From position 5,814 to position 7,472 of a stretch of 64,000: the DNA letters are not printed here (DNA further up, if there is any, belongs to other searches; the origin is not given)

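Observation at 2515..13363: Transketolase + transaldolase + two aminotransferases + three tandem SPASM radical-SAM enzymes + a B12-radical-SAM in one operon: candidate undescribed carbohydrate/aminopolyol pathway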

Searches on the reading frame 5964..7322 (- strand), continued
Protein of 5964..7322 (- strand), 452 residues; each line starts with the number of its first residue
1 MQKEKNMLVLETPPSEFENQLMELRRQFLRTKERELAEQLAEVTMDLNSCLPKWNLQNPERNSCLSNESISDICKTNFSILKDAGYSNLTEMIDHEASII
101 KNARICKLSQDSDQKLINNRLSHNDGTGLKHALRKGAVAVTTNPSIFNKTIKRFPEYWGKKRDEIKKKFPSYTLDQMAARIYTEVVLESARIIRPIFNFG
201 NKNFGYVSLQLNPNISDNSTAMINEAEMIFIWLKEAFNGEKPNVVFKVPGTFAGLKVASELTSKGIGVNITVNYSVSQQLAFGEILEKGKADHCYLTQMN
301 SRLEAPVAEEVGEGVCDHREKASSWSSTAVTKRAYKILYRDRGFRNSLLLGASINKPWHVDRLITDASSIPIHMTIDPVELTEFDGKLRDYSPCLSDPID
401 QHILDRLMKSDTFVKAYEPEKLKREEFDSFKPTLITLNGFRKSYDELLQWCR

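Call 33: search_protein_families(library=ncbifam, proteins=[L001:9311-9955:+, L001:6797-8056:+, L001:2563-3111:+, L006:13296-13868:-, L007:12206-13045:-, L007:3-1235:+], max_evalue=1e-8)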
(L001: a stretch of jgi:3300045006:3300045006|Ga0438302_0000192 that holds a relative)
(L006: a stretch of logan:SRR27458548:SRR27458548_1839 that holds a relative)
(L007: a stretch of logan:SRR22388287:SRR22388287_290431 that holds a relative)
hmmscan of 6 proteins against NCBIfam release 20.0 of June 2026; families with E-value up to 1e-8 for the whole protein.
L001:9311-9955:+ (214 aa): 4 families
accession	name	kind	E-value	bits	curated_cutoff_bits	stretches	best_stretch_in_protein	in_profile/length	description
NF040649.1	FucA_Meth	equivalog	2.1e-14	53.9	250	1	28-185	7-161/179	L-fuculose phosphate aldolase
NF006413.0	PRK08660.1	equivalog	1.2e-12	48.1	203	1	22-186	4-163/184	aldolase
NF006208.0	PRK08333.1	equivalog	2.1e-11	43.8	267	1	45-183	25-166/189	aldolase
TIGR03328.1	salvage_mtnB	equivalog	8.4e-10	38.5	137.05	0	44-120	16-90/194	methylthioribulose 1-phosphate dehydratase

L001:6797-8056:+ (419 aa): 1 family
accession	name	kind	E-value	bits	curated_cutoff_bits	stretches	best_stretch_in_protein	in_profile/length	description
TIGR02335.1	hydr_PhnA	equivalog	6e-94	315.4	407.55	1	8-418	3-406/408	phosphonoacetate hydrolase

L001:2563-3111:+ (182 aa): 4 families
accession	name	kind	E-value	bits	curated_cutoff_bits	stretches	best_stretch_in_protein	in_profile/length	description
TIGR02199.1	rfaE_dom_II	equivalog_domain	2.4e-25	89.1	181.5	1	34-171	7-142/144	D-glycero-beta-D-manno-heptose 1-phosphate adenylyltransferase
NF008454.0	PRK11316.1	equivalog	6.9e-20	71.1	521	1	30-171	332-471/475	bifunctional D-glycero-beta-D-manno-heptose-7-phosphate kinase/D-glycero-beta-D-manno-heptose 1-phosphate adenylyltransferase HldE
TIGR01518.1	g3p_cytidyltrns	equivalog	7.8e-13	48.6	165.4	1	46-169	6-123/125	glycerol-3-phosphate cytidylyltransferase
TIGR00125.1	cyt_tran_rel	domain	5.6e-09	36.1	27.7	0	48-103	9-63/65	adenylyltransferase/cytidyltransferase family protein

L006:13296-13868:- (190 aa): 12 families
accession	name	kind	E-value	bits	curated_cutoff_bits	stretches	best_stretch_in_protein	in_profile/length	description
TIGR03162.1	ribazole_cobC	equivalog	3e-24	85.4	162.9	1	3-159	1-167/176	alpha-ribazole phosphatase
NF045917.1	PhserinePhPspA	equivalog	1.8e-23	83.3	350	1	1-189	2-202/211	phosphoserine phosphatase PspA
NF038349.1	dPGM_arch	equivalog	4.5e-21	75.6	225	1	4-178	2-177/194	2,3-diphosphoglycerate-dependent phosphoglycerate mutase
NF011580.0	PRK15004.1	equivalog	1.5e-19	70.8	250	1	1-181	1-193/203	adenosylcobalamin/alpha-ribazole phosphatase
NF005567.0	PRK07238.1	equivalog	2.1e-19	70.1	326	1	2-187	179-377/378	bifunctional RNase H/acid phosphatase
TIGR03848.1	MSMEG_4193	subfamily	8.5e-19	67.8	203.85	1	3-100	2-99/204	MSMEG_4193 family putative phosphomutase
NF009994.0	PRK13463.1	equivalog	3.1e-18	66.3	277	1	4-101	6-102/203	phosphoserine phosphatase 1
NF002901.0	PRK03482.1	equivalog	1.9e-13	50.5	261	1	3-99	4-99/215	2,3-diphosphoglycerate-dependent phosphoglycerate mutase GpmB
NF002217.0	PRK01112.1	equivalog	1.3e-11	44.3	320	1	2-85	3-88/228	2,3-bisphosphoglycerate-dependent phosphoglycerate mutase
NF010717.0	PRK14119.1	equivalog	4.8e-10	39.4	378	0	2-95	3-100/228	2,3-diphosphoglycerate-dependent phosphoglycerate mutase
TIGR01258.1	pgm_1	subfamily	4.9e-10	39.2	81.7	0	1-98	1-102/245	2,3-bisphosphoglycerate-dependent phosphoglycerate mutase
NF010713.0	PRK14115.1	equivalog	6.2e-09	35.5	305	0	1-97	2-102/248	2,3-diphosphoglycerate-dependent phosphoglycerate mutase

L007:12206-13045:- (279 aa): 0 families

L007:3-1235:+ (410 aa): 1 family
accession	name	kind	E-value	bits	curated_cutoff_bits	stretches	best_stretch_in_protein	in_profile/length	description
TIGR02335.1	hydr_PhnA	equivalog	2.6e-99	333.1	407.55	1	2-408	8-406/408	phosphonoacetate hydrolase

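Call 58: search_solved_structures(query=L007:3-1235:+, max_evalue=0.00001, show_alignments=1)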
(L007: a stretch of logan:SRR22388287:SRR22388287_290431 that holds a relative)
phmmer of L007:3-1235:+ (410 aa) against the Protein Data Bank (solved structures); distinct sequences matched with E-value up to 0.00001: 3.
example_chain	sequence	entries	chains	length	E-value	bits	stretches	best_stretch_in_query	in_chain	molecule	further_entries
3szy_A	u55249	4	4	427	2e-79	270.6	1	2-406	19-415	phosphonoacetate hydrolase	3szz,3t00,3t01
3t02_A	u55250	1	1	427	9.7e-79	268.3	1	2-406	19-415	phosphonoacetate hydrolase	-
1ei6_A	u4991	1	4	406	5.6e-70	239.4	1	2-407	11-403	PHOSPHONOACETATE HYDROLASE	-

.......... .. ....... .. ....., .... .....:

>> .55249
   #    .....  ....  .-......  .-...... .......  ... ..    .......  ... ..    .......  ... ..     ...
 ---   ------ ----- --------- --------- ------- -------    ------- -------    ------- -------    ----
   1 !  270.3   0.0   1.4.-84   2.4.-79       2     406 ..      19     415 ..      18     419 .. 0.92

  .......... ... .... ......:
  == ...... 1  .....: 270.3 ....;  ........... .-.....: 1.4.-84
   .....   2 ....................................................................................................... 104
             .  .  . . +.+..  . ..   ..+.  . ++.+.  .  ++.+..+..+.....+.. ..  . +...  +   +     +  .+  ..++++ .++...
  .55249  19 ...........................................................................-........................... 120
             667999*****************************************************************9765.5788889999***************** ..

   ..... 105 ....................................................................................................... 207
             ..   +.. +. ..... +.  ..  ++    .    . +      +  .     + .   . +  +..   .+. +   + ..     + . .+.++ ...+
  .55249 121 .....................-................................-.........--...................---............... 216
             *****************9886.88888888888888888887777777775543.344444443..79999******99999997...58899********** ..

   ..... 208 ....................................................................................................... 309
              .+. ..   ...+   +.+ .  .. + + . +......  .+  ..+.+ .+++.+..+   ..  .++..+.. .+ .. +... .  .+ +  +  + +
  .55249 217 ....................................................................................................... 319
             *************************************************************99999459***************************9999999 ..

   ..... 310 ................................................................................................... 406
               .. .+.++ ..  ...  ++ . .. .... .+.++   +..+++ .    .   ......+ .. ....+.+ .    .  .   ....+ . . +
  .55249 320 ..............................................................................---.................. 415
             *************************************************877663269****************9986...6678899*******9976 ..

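Call 83: search_protein_families(library=ncbifam, proteins=[L007:7567-8679:+], max_evalue=1e-60)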
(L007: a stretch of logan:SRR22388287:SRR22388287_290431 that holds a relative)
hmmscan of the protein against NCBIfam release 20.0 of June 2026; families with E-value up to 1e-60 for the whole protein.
L007:7567-8679:+ (370 aa): 3 families
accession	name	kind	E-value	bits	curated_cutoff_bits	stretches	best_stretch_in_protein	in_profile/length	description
TIGR03301.1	PhnW-AepZ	equivalog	1.6e-136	455.4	360.8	1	7-362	1-355/355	2-aminoethylphosphonate aminotransferase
NF010006.0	PRK13479.1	equivalog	2.6e-115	385.5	296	1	4-368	4-367/369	2-aminoethylphosphonate--pyruvate transaminase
TIGR02326.1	transamin_PhnW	equivalog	3.1e-111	372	400.8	1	5-362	3-360/363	2-aminoethylphosphonate--pyruvate transaminase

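Call 99: search_protein_representatives(protein=window:5964-7322:-)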
Query: 452 residues. Proteins with E-value up to 0.001 (for the whole library): 1559; up to 1e-10: 268; up to 1e-30: 55. The best 150 are listed.
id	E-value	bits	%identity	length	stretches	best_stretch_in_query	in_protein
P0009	1.6e-128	445.7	49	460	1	7-451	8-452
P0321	4.5e-99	348.7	40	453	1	6-451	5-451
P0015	5.2e-90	318.8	38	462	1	6-450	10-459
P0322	1.4e-86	307.5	36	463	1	4-450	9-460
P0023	7.5e-84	298.5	38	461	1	31-450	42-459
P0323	5.7e-81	289.0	37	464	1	8-450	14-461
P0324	1.6e-79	284.2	35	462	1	31-450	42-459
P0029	1.5e-78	281.1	36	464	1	5-450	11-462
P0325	6.6e-75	269.1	34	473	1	10-450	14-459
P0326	3.2e-73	263.5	34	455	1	4-450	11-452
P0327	9.7e-72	258.6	34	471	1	32-451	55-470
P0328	1.6e-68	248.0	35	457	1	16-449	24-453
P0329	2.1e-68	247.6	38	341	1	113-451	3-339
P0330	5.5e-65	236.4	41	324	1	7-311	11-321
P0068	8.8e-65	235.7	40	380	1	106-451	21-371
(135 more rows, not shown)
